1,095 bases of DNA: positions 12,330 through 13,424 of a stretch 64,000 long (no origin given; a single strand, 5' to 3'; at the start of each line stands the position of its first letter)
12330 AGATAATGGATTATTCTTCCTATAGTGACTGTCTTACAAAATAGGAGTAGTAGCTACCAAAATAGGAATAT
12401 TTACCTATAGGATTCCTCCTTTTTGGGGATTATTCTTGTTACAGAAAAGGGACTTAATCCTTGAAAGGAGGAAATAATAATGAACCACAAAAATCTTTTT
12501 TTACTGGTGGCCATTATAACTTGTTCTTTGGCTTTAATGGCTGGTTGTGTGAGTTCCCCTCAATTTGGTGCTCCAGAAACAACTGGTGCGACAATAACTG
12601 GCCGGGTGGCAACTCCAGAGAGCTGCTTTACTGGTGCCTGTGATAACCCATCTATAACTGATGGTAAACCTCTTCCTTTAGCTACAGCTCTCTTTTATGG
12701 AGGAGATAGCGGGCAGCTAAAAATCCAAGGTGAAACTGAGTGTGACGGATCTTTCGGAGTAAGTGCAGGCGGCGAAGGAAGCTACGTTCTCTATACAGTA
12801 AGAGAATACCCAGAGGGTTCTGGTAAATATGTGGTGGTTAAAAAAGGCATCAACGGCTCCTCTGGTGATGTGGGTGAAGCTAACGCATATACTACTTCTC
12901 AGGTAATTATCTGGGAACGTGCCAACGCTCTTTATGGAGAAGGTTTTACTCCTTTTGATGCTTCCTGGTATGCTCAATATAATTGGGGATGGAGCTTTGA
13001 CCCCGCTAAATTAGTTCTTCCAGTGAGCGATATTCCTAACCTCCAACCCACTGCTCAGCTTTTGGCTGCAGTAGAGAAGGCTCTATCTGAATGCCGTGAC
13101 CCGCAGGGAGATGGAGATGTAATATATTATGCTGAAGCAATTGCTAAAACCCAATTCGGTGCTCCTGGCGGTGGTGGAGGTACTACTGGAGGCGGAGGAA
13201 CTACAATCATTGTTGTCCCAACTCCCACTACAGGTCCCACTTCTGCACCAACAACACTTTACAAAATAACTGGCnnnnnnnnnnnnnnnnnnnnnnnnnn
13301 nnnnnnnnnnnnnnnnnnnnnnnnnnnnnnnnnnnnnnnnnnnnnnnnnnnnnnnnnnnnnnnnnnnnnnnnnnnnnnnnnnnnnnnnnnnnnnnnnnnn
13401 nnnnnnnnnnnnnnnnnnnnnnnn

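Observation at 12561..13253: Duplicated QFGAP motif brackets the adhesin N-terminal domain; the second copy opens a poly-Gly/Thr/Pro hinge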

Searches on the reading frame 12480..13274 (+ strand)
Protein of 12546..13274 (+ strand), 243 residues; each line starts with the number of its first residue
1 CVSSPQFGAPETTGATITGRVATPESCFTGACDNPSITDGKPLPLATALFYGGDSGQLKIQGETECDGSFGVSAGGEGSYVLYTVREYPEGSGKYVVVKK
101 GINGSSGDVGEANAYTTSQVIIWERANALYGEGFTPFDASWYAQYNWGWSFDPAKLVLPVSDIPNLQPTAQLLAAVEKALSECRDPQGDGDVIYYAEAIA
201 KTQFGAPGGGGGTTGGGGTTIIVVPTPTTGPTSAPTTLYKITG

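Call 5: find_homologous_proteins(query=window:12546-13274:+, max_evalue=0.001)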
Query seq(243 aa) (243 aa): 12 proteins with E <= 0.001 among 5656 candidates.
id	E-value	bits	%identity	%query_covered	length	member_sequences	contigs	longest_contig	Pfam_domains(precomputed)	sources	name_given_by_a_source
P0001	1.3e-126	439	84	99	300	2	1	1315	-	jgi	-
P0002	2.6e-125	435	89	84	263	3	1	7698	-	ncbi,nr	ncbi:MAG TPA: hypothetical protein PK016_06975, partial [Candidatus Atribacteria bacterium]|nr:hypot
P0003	3.2e-107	376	79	83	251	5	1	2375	-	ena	-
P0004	1.4e-106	374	79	83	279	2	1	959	-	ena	-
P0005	3.7e-105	369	77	83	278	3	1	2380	-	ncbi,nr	ncbi:MAG: hypothetical protein GXZ17_05735, partial [Candidatus Atribacteria bacterium]|nr:hypotheti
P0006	5.9e-59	217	53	87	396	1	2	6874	-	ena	-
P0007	6.6e-59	217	53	89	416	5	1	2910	-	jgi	-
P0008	2.1e-58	216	53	87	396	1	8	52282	-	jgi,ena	jgi:hypothetical protein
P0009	1.1e-48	184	76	46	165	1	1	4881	-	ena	-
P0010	1.1e-23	102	37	83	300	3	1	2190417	-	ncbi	-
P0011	6.2e-22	96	39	97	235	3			-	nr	nr:hypothetical protein [Candidatus Calescibacterium sp.]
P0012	1.0e-20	92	37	83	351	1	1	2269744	-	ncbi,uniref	ncbi:hypothetical protein QBE54_04280 [Thermatribacter velox]|uniref:Carboxypeptidase regulatory-lik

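Call 10: find_encoding_contigs(protein=P0012, flank=8000, max_places=3)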
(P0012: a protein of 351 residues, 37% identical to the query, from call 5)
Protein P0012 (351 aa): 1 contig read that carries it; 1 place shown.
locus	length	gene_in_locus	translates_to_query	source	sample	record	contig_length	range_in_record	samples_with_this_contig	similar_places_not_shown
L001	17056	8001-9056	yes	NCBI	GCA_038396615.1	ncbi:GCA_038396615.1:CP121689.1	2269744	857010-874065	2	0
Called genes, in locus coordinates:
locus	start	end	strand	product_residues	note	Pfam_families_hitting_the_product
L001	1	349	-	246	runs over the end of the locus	PF01904:DUF72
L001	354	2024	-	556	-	PF05036:SPOR, PF09992:NAGPA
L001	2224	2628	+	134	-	PF00072:Response_reg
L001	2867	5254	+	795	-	PF09430:EMC7_beta-sandw (faint), PF13715:CarbopepD_reg_2 (faint), PF17802:SpaA (faint), PF13620:CarboxypepD_reg, PF17210:SdrD_B, PF23193:NOMO_3rd (faint), PF17210:SdrD_B, PF22904:NOMO1-like_2nd (weak), +1 more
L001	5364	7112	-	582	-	PF00989:PAS (faint), PF08448:PAS_4 (faint), PF00672:HAMP, PF00512:HisKA, PF02518:HATPase_c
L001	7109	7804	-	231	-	PF00072:Response_reg, PF00486:Trans_reg_C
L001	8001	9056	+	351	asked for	-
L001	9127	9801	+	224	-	PF00583:Acetyltransf_1, PF13673:Acetyltransf_10 (faint), PF13508:Acetyltransf_7, PF08445:FR47 (weak)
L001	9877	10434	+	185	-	-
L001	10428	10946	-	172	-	PF20122:DUF6512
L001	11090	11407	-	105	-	PF20116:DUF6506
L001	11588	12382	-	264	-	-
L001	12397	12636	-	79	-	-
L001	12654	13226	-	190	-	-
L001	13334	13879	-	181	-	-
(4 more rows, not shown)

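Call 11: find_encoding_contigs(protein=P0008, flank=8000, max_places=3)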
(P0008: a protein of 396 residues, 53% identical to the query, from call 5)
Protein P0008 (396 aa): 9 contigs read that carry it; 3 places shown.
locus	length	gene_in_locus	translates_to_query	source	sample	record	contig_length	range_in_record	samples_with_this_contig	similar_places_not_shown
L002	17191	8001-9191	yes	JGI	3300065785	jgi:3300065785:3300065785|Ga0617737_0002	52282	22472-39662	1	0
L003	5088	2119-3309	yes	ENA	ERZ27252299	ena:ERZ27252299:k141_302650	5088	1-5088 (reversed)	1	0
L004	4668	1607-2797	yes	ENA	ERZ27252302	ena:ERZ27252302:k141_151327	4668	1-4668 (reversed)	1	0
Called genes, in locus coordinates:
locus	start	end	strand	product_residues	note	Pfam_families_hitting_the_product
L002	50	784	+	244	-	PF03591:AzlC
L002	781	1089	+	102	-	PF05437:AzlD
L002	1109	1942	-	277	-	PF05096:Glu_cyclase_2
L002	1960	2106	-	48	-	-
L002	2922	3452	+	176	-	-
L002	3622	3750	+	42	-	-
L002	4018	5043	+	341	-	PF01548:DEDD_Tnp_IS110, PF02371:Transposase_20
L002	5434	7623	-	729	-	PF23139:OB_YrrC, PF14520:HHH_5, PF14490:HHH_RecD2, PF13086:AAA_11 (weak), PF13245:AAA_19, PF13604:AAA_30, PF18335:SH3_13, PF13538:UvrD_C_2, +4 more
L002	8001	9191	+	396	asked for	-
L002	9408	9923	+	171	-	PF08534:Redoxin, PF00578:AhpC-TSA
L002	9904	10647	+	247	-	PF17746:SfsA_N, PF03749:SfsA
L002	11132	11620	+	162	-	PF03773:ArsP_1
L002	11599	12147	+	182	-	PF03773:ArsP_1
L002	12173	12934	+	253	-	PF01790:LGT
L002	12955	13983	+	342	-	PF08240:ADH_N, PF00107:ADH_zinc_N, PF13602:ADH_zinc_N_2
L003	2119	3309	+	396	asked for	-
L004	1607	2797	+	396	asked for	-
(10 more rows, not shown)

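Call 16: find_encoding_contigs(protein=P0010, flank=8000, max_places=2)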
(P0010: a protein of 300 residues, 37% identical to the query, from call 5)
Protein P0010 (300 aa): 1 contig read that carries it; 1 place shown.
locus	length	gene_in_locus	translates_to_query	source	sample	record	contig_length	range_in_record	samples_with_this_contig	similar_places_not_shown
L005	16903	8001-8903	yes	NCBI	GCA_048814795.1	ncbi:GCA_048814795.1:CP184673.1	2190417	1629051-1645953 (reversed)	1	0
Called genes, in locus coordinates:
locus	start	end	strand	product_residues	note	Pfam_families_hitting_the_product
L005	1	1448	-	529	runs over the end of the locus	PF05036:SPOR, PF09992:NAGPA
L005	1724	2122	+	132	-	PF00072:Response_reg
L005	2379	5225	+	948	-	PF13620:CarboxypepD_reg, PF17210:SdrD_B, PF13715:CarbopepD_reg_2 (weak), PF13620:CarboxypepD_reg (weak), PF17210:SdrD_B, PF13620:CarboxypepD_reg, PF17210:SdrD_B, PF13620:CarboxypepD_reg, +17 more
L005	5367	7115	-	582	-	PF08448:PAS_4 (faint), PF00672:HAMP, PF00989:PAS (faint), PF00512:HisKA, PF02518:HATPase_c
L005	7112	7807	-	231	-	PF00072:Response_reg, PF00486:Trans_reg_C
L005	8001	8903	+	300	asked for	-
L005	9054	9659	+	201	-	PF00583:Acetyltransf_1, PF13508:Acetyltransf_7, PF13673:Acetyltransf_10, PF08445:FR47 (weak)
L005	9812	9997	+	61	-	-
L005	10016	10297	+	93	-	-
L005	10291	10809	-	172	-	PF20122:DUF6512 (weak)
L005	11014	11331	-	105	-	PF20116:DUF6506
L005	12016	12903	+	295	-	PF08448:PAS_4 (weak), PF00196:GerE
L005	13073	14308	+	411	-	PF00724:Oxidored_FMN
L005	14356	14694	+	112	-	PF06262:Zincin_1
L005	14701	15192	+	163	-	PF13487:HD_5 (weak), PF01966:HD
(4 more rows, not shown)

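Call 28: search_protein_families(library=ncbifam, proteins=[P0012], max_evalue=0.01)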
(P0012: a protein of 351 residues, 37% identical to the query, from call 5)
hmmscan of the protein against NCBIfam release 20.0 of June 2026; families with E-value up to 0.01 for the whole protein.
P0012 (351 aa): 0 families

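Call 29: find_related_loci(query=A2, collection=genome_contigs, flank=10000)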
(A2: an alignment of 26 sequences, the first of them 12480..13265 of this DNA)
Query A2 (262 aa) in genome_contigs; peptide patterns used: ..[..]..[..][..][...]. (x = any residue, [..] = any of these).
46 stretches matched a pattern; 24 encode a relative of the query (tblastn E <= 1e-3); 23 distinct loci.
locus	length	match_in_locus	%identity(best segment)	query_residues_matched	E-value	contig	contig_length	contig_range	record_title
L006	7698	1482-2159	89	1-226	5e-137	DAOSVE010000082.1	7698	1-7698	MAG TPA_asm: Candidatus Atribacteria bacterium isolate AMR_MDS_2171 NODE_4798_length_7698_cov_77.913777, whole genome sh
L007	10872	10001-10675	77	1-226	1e-116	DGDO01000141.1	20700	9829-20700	MAG TPA_asm: Candidatus Atribacteria bacterium UBA3950 UBA3950_contig_17221, whole genome shotgun sequence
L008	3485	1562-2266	44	12-253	5e-61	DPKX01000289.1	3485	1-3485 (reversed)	MAG TPA_asm: Candidatus Atribacter hydrocarboniphilus isolate UBA11188 contig_150652, whole genome shotgun sequence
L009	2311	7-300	79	129-226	5e-50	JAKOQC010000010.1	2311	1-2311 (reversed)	MAG: bacterium isolate all_maxbin.105 k201_23627, whole genome shotgun sequence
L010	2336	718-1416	41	1-262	1e-45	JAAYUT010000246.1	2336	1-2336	MAG: Candidatus Atribacter fermentans isolate AS27yjCOA_181 53279_AS27, whole genome shotgun sequence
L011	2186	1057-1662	36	1-229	6e-34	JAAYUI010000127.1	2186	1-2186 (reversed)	MAG: Caldisericales bacterium isolate AS27yjCOA_144 30171_AS27, whole genome shotgun sequence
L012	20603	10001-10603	38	1-229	5e-31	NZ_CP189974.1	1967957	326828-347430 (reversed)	Candidatus Caldatribacterium sp. SIUC1 chromosome, complete genome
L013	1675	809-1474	35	1-250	3e-31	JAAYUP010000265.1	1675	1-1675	MAG: Candidatus Atribacter alterifermentans isolate AS27yjCOA_164 114976_AS27, whole genome shotgun sequence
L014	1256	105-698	37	1-226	4e-30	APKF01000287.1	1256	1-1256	Candidatus Caldatribacterium californiense OP9-cSCG F645_contig294, whole genome shotgun sequence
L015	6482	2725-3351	36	2-229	2e-29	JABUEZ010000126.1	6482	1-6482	MAG: Candidatus Profundicultor aquiphilus isolate Ch31 NODE_8401_length_6482_cov_3.38238_ID_8703385, whole genome shotgu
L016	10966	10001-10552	35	19-233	4e-29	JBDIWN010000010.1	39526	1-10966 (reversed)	MAG: Candidatus Profundicultor thermophilus isolate DG02_2.bins.11.Tibet NODE_355_length_39526_cov_4.043935, whole genom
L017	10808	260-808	37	17-226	1e-28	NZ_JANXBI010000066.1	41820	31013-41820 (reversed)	MAG: Candidatus Caldatribacterium sp. isolate SKYB28 k141_285265, whole genome shotgun sequence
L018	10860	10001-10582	35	3-230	6e-28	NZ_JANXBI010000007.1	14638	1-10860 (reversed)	MAG: Candidatus Caldatribacterium sp. isolate SKYB28 k141_117240, whole genome shotgun sequence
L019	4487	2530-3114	35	1-230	1e-26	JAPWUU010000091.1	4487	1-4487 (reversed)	MAG: Candidatus Caldatribacterium sp. isolate RSWS11 scaffold_4971_c1, whole genome shotgun sequence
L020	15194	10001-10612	34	3-229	2e-26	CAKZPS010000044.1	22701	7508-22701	MAG TPA_asm: uncultured bacterium isolate SRR5214706_bin.38_CONCOCT_v1.1_MAG genome assembly, contig: ERZ1744544.1221, w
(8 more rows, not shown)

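Call 65: predict_structure(alignment_id=A2)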
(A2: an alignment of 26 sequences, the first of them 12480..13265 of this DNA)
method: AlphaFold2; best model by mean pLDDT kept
length: 262 residues; sequences in the alignment: 26
mean_pLDDT: 86.6   pTM: 0.75
mean pLDDT of the five models: 86.6, 86.1, 85.3, 84.9, 84.1
residues with pLDDT >= 90: 183; 70-90: 27; 50-70: 34; < 50: 18
segments of 3 or more residues with pLDDT < 50: 29-32, 231-242
pLDDT, mean of each block of 10 residues (from residue 1): 81 88 58 69 96 94 97 97 97 95 98 95 96 98 98 96 87 97 98 98 97 98 80 42 51 57 51
secondary structure, 60 per line:
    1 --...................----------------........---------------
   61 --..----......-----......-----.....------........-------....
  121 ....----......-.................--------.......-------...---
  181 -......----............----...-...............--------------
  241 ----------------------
elements in order: H3-21 E38-45 E69-74 E80-85 E91-95 E102-109 E117-124 E129-134 H136-152 H161-167 H182-187 H192-203 H212-226

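Call 83: fold_search(model_id=the predicted structure, library=pdb)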
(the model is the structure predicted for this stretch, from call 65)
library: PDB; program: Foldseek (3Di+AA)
matches with E <= 10: 407; with E <= 0.001: 2
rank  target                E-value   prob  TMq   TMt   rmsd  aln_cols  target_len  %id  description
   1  4v4c_B                5.0e-04  1.00  0.23  0.22   4.5        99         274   18  Crystal Structure of Pyrogallol-Phloroglucinol Transhydroxylase from Pelobacter acidigallici (released 2014-07-09)
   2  9i0d                  6.4e-04  1.00  0.28  0.36   3.9       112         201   20  Crystal structure of the non-heme domain from PgcA - D208A D212A (released 2026-01-21)
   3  5ek8                  1.5e-03  1.00  0.24  0.10   6.2       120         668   16  Crystal structure of a 9R-lipoxygenase from Cyanothece PCC8801 at 2.7 Angstroms (released 2015-12-23)
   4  6yoa_B                3.0e-03  0.94  0.21  0.34   6.7       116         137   12  Lig v 1 structure and the inflammatory response to the Ole e 1 protein family (released 2020-05-13)
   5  6yoa_A                3.4e-03  0.95  0.21  0.34   6.5       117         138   11  Lig v 1 structure and the inflammatory response to the Ole e 1 protein family (released 2020-05-13)
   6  8qox_B                4.0e-03  0.96  0.22  0.14   5.0       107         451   21  Two-component assembly of SlaA and SlaB S-layer proteins of Sulfolobus acidocaldarius (released 2024-02-21)
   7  5j4m_C                5.8e-03  0.97  0.23  0.23   7.0       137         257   12  Crystal structure of shaft pilin SpaA from Lactobacillus rhamnosus GG - E269A/D295N double mutant (released 2016-07-20)
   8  5f44_B                7.5e-03  0.98  0.25  0.25   7.2       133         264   12  Crystal structure of shaft pilin spaA from Lactobacillus rhamnosus GG (released 2016-07-20)
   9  6fb3_A                8.4e-03  1.00  0.25  0.04   3.3       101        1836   20  Teneurin 2 Partial Extracellular Domain (released 2018-03-28)
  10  5j4m_A                8.4e-03  0.97  0.23  0.23   6.8       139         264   12  Crystal structure of shaft pilin SpaA from Lactobacillus rhamnosus GG - E269A/D295N double mutant (released 2016-07-20)
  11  8bdw_A                9.0e-03  0.92  0.21  0.48   5.4       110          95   17  Crystal structure of CnaB2 domain from Lactobacillus plantarum (released 2023-02-22)
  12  6fwv_A                9.0e-03  0.89  0.21  0.12   5.9       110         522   12  The Bacillus anthracis TIE protein (released 2018-08-08)
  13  5f44_C                1.1e-02  0.97  0.25  0.25   7.0       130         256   10  Crystal structure of shaft pilin spaA from Lactobacillus rhamnosus GG (released 2016-07-20)
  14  3qec                  1.2e-02  0.94  0.22  0.37   8.0       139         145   10  Crystal structure of a putative carbohydrate binding protein (PA1324) from Pseudomonas aeruginosa at 2.61 A resolution (released 2011-03-02)
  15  5hts_B                1.2e-02  0.94  0.23  0.22   7.6       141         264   11  Crystal structure of shaft pilin spaA from Lactobacillus rhamnosus GG - D295N mutant (released 2016-07-20)
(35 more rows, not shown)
